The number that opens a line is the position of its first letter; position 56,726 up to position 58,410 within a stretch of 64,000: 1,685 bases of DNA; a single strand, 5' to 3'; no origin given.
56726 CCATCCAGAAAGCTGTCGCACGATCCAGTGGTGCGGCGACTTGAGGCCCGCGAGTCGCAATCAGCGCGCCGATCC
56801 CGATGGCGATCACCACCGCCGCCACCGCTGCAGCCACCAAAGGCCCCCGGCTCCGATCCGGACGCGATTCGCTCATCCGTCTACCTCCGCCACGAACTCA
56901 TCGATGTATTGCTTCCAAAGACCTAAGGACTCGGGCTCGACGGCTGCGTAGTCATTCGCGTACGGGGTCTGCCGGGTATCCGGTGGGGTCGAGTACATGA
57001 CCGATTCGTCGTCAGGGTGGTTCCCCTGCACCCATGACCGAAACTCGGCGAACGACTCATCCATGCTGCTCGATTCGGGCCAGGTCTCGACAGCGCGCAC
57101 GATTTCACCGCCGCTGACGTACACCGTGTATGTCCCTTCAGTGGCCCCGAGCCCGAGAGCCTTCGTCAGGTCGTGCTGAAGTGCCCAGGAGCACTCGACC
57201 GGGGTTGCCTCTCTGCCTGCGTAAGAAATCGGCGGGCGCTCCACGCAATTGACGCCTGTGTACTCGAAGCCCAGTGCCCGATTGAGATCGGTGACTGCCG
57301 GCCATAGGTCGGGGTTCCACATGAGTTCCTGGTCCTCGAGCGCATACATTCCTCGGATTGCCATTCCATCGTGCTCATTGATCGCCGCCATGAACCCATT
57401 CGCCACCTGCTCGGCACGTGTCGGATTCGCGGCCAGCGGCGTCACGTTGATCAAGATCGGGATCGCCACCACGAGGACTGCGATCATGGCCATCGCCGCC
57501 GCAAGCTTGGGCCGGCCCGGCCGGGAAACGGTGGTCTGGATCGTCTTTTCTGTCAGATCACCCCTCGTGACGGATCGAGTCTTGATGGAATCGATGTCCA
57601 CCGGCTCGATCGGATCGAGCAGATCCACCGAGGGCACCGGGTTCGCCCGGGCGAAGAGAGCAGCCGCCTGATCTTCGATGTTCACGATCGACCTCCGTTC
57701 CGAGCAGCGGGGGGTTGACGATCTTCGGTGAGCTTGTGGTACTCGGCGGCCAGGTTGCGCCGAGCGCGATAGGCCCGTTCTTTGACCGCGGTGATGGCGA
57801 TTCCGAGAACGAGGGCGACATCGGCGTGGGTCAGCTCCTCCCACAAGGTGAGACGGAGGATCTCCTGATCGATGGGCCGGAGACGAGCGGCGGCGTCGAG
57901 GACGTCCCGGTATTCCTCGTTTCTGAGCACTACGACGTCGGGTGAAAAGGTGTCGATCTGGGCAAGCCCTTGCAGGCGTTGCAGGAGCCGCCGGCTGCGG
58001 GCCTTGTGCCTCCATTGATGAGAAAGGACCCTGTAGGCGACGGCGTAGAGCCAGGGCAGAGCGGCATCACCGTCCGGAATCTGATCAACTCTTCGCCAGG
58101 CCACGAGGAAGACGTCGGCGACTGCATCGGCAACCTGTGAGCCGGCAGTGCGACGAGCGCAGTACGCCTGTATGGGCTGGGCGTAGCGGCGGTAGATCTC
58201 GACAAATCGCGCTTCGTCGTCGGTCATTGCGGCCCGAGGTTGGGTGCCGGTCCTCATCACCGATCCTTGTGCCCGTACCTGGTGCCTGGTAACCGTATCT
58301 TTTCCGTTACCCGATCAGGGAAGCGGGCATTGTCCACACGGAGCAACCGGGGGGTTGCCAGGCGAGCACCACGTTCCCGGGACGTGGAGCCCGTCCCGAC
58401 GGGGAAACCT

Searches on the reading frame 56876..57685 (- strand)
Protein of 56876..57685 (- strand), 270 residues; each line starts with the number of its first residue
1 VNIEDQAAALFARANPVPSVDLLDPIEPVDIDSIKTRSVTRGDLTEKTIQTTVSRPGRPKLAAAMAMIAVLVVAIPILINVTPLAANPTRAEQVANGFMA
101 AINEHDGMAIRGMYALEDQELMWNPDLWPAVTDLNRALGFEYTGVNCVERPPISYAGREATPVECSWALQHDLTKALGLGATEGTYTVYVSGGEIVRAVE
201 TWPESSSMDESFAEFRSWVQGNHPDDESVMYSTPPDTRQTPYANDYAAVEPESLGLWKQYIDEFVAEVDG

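Call 10: search_protein_families(library=pfam, max_evalue=0.01, proteins=[window:56876-57685:-])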
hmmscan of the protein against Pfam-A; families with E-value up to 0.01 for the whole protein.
seq(270 aa): 0 families

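Call 11: search_protein_families(library=ncbifam, max_evalue=0.01, proteins=[window:56876-57685:-])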
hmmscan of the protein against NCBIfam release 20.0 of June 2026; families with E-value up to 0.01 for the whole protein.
seq(270 aa): 1 family
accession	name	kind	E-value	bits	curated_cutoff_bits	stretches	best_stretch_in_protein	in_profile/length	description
NF051431.1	Rv0361_Cterm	subfamily_domain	0.009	16.2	37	0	60-111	4-59/140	Rv0361 family membrane protein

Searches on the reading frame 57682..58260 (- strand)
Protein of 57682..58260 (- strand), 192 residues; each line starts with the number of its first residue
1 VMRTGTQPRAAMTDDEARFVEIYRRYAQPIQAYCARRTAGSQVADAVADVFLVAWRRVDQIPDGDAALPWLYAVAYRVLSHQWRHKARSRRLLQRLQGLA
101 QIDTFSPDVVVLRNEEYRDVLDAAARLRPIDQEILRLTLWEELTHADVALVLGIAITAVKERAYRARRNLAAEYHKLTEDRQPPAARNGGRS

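Call 10: search_protein_families(library=pfam, max_evalue=0.01, proteins=[window:57682-58260:-])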
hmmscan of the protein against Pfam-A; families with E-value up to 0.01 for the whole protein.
window:57682-58260:- (192 aa): 3 families
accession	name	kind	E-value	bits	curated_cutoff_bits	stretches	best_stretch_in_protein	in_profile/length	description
PF08281.18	Sigma70_r4_2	-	6.8e-10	38.9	25.7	1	119-170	3-54/54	Sigma-70, region 4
PF04545.22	Sigma70_r4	-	8.5e-06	25.6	24.1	1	125-170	3-48/50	Sigma-70, region 4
PF04542.20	Sigma70_r2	-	1.6e-05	25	24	1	22-88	1-70/71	Sigma-70 region 2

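Call 11: search_protein_families(library=ncbifam, max_evalue=0.01, proteins=[window:57682-58260:-])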
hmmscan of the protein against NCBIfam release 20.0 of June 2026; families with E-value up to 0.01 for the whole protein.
window:57682-58260:- (192 aa): 55 families (the best 25 are shown)
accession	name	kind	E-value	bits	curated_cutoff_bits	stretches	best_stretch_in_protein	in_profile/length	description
TIGR02952.1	Sig70_famx2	equivalog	4.8e-17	62.4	206.45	1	12-171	6-167/170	ECF subfamily RNA polymerase sigma factor, BldN family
TIGR02950.1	SigM_subfam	subfamily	1.2e-16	61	147.95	1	21-173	4-157/159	RNA polymerase sigma factor, SigM family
TIGR02937.1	sigma70-ECF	superfamily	3.6e-15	56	42.9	1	20-171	4-162/165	sigma-70 family RNA polymerase sigma factor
NF009171.0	PRK12518.1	equivalog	8.3e-15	55.1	208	1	13-171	23-181/191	RNA polymerase sigma factor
TIGR02985.1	Sig70_bacteroi1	subfamily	1e-14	55.1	126.4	1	18-172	2-160/162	RNA polymerase sigma-70 factor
TIGR02983.1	SigE-fam_strep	subfamily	1.9e-13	50.6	141.55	1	18-174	7-158/162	SigE family RNA polymerase sigma factor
NF009185.0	PRK12533.1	equivalog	2.3e-13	50.3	248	1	38-177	49-196/231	RNA polymerase sigma factor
NF007227.0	PRK09645.1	subfamily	1.3e-12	48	202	1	11-175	7-171/177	sigma-70 family RNA polymerase sigma factor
TIGR02989.1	Sig-70_gvs1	subfamily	6.1e-12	45.8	124.55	1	18-171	2-155/158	RNA polymerase sigma-70 factor, Rhodopirellula/Verrucomicrobium family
NF058625.1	sigma_PG0214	equivalog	6.5e-12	45.5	130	1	42-180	30-167/170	GFO_1088 family ECF-type sigma factor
TIGR02959.1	SigZ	equivalog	6.8e-12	45.5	168.65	1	25-171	3-145/170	RNA polymerase sigma factor SigZ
NF007222.0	PRK09640.1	equivalog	3e-11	43.2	194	1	17-179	26-187/188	RNA polymerase sigma factor SigX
NF009168.0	PRK12515.1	subfamily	7.1e-11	41.9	236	1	16-176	21-181/189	RNA polymerase sigma factor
NF007215.0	PRK09637.1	equivalog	7.2e-11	42.4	212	1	20-171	4-151/181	RNA polymerase sigma factor SigZ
NF009172.0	PRK12519.1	subfamily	5.7e-10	39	222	1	15-170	27-185/194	RNA polymerase sigma factor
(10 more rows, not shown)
